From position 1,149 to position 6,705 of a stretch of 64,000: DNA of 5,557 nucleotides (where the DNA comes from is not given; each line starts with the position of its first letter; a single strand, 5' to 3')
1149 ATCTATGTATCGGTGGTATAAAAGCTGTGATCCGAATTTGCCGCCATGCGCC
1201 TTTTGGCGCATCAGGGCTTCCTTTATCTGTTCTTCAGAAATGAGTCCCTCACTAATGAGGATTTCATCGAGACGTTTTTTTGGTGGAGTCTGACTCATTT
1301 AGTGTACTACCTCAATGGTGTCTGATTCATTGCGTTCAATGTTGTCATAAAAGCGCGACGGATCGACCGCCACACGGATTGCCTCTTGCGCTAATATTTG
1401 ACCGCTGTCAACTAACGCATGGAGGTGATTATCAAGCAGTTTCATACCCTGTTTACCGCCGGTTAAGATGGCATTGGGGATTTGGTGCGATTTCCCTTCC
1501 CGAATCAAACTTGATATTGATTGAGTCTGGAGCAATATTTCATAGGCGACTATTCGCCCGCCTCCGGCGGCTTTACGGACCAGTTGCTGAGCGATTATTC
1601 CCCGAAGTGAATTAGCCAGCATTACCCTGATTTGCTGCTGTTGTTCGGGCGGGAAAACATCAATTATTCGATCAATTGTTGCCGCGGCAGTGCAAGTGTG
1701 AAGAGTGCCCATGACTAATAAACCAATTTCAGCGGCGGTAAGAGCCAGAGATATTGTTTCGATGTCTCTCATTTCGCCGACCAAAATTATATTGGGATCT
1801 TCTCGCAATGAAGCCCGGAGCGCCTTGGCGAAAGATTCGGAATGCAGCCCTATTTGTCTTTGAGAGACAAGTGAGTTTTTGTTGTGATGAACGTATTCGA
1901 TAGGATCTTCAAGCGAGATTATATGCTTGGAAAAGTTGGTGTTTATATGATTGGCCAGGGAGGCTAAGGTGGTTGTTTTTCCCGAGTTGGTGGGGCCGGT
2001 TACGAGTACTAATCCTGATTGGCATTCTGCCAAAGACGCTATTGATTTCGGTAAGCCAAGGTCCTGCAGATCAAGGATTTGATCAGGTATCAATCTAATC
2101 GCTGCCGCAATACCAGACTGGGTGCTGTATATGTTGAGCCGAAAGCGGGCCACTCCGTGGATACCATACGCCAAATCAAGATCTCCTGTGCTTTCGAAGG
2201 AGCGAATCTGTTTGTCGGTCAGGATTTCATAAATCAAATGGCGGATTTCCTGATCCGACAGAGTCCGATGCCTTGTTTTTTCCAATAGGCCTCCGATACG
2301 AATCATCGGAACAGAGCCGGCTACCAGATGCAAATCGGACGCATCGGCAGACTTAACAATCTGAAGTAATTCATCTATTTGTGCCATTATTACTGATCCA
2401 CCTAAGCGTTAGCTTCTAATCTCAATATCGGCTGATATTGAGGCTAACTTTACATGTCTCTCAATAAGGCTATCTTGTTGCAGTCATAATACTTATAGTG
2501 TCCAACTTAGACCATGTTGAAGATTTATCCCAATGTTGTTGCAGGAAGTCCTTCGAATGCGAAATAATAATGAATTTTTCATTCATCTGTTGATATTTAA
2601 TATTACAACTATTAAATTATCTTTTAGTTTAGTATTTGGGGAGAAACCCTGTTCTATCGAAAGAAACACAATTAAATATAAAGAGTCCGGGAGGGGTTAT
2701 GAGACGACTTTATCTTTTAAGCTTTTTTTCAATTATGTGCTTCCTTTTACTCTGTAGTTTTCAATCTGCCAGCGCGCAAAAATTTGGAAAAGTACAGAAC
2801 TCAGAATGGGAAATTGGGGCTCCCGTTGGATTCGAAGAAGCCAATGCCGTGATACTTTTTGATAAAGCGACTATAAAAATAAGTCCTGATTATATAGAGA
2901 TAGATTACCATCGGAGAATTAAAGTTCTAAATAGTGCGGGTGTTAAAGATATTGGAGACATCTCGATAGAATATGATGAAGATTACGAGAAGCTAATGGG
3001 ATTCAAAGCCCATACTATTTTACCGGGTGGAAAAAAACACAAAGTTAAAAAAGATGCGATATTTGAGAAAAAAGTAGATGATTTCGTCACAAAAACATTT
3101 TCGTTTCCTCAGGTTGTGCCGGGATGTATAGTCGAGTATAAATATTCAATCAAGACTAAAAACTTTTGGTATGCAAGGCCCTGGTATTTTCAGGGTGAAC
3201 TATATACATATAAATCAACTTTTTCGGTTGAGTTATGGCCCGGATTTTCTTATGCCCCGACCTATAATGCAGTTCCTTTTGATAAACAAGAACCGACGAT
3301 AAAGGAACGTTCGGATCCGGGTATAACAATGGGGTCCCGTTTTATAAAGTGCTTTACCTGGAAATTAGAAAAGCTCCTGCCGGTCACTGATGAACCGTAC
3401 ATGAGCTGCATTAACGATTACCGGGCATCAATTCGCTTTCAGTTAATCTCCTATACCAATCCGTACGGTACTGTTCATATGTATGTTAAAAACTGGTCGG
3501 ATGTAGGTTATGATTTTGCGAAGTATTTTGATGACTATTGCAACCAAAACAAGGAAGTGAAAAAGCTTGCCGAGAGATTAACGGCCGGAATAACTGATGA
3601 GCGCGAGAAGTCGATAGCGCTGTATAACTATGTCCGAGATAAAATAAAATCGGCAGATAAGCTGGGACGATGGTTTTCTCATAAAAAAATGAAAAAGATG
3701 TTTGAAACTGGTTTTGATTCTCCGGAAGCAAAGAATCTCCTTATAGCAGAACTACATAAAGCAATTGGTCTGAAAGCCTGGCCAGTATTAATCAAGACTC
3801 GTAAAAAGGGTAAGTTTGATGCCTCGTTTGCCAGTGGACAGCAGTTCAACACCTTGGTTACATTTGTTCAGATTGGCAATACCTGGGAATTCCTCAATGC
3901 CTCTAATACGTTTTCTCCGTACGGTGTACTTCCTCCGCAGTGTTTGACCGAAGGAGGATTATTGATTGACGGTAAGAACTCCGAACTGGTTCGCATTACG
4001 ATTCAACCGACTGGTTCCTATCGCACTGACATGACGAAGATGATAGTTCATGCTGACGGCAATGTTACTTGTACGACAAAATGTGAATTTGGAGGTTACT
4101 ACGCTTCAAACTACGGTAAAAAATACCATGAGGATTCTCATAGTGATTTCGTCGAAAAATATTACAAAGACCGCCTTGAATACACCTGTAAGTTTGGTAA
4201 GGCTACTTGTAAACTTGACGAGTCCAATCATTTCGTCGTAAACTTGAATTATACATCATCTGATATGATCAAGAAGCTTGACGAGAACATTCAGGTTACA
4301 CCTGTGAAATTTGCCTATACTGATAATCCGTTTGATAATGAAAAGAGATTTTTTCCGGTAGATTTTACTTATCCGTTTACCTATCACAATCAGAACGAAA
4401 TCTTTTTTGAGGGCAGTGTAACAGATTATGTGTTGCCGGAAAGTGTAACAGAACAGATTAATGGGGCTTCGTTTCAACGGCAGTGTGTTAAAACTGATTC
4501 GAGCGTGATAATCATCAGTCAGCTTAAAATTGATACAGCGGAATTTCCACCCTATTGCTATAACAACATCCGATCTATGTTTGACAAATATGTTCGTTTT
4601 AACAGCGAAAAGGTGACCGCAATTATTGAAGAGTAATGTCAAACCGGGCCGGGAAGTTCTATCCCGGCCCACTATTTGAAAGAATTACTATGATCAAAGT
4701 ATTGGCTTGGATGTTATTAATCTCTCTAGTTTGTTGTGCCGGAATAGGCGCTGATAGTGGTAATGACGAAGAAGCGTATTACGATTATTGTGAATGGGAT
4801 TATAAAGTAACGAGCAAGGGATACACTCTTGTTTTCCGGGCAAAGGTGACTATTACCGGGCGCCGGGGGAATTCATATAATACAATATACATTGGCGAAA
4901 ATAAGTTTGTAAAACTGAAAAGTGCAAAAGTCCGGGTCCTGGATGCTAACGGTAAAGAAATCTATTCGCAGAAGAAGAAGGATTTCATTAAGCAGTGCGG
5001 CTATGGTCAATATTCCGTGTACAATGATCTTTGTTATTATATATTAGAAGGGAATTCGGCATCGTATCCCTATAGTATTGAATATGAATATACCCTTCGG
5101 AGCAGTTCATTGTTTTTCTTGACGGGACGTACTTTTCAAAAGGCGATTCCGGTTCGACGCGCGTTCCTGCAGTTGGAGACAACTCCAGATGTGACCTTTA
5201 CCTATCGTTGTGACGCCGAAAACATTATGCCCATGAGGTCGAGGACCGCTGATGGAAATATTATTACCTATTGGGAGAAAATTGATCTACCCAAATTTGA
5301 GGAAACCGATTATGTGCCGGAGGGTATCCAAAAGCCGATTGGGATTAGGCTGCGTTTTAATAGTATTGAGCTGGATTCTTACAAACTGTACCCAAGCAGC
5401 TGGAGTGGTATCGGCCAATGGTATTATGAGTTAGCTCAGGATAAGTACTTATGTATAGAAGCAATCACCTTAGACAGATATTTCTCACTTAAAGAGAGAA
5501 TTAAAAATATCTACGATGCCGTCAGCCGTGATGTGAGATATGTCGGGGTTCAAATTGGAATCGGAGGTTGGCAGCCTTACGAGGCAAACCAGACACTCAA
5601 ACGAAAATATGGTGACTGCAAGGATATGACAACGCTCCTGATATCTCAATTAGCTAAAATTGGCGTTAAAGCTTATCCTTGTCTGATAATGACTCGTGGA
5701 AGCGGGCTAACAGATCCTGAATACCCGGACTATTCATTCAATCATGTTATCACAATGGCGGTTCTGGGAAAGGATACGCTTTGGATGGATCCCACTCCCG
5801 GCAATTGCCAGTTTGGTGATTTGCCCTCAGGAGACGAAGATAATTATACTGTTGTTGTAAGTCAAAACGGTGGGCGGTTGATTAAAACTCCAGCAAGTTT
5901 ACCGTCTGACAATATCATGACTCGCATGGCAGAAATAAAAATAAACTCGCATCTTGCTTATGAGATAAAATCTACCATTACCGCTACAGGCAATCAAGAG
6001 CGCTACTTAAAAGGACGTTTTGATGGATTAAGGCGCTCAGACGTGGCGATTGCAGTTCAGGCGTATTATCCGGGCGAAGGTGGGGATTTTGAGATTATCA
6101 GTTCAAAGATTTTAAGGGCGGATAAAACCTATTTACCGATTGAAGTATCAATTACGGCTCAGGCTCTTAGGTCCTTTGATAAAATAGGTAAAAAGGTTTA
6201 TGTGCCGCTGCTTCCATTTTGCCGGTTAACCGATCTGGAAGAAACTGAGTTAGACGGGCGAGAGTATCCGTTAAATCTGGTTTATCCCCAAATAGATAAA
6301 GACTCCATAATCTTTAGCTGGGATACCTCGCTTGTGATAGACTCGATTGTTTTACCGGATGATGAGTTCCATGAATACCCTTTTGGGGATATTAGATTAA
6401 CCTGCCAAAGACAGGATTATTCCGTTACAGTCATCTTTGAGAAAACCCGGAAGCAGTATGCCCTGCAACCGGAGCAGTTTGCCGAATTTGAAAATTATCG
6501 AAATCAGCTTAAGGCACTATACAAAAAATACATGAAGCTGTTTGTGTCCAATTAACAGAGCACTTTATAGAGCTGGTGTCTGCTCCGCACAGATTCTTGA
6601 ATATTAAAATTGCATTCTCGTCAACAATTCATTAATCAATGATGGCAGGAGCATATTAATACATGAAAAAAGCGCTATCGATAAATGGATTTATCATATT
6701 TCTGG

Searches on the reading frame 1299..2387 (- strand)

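Call 18: search_protein_families(library=pfam, proteins=[window:1299-2387:-], max_evalue=0.00001)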
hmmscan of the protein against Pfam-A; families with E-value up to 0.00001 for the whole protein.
window:1299-2387:- (362 aa): 1 family
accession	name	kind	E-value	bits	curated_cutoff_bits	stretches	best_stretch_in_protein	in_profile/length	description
PF00437.27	T2SSE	-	3.5e-42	144.8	24.9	1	69-274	82-282/370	Type II/IV secretion system protein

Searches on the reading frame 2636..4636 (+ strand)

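Call 18: search_protein_families(library=pfam, proteins=[window:2636-4636:+], max_evalue=0.00001)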
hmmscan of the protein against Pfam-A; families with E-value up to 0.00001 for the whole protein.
window:2636-4636:+ (666 aa): 1 family
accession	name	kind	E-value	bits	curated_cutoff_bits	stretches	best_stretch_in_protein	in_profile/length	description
PF12969.12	DUF3857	-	6.6e-19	69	24.6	1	89-247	7-166/170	Domain of Unknown Function with PDB structure (DUF3857)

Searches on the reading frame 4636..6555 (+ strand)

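Call 18: search_protein_families(library=pfam, proteins=[window:4636-6555:+], max_evalue=0.00001)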
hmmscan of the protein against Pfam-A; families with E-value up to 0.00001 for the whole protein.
window:4636-6555:+ (639 aa): 1 family
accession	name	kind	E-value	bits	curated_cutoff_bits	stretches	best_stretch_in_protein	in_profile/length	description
PF12969.12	DUF3857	-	3.4e-10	40.7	24.6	1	70-220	12-168/170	Domain of Unknown Function with PDB structure (DUF3857)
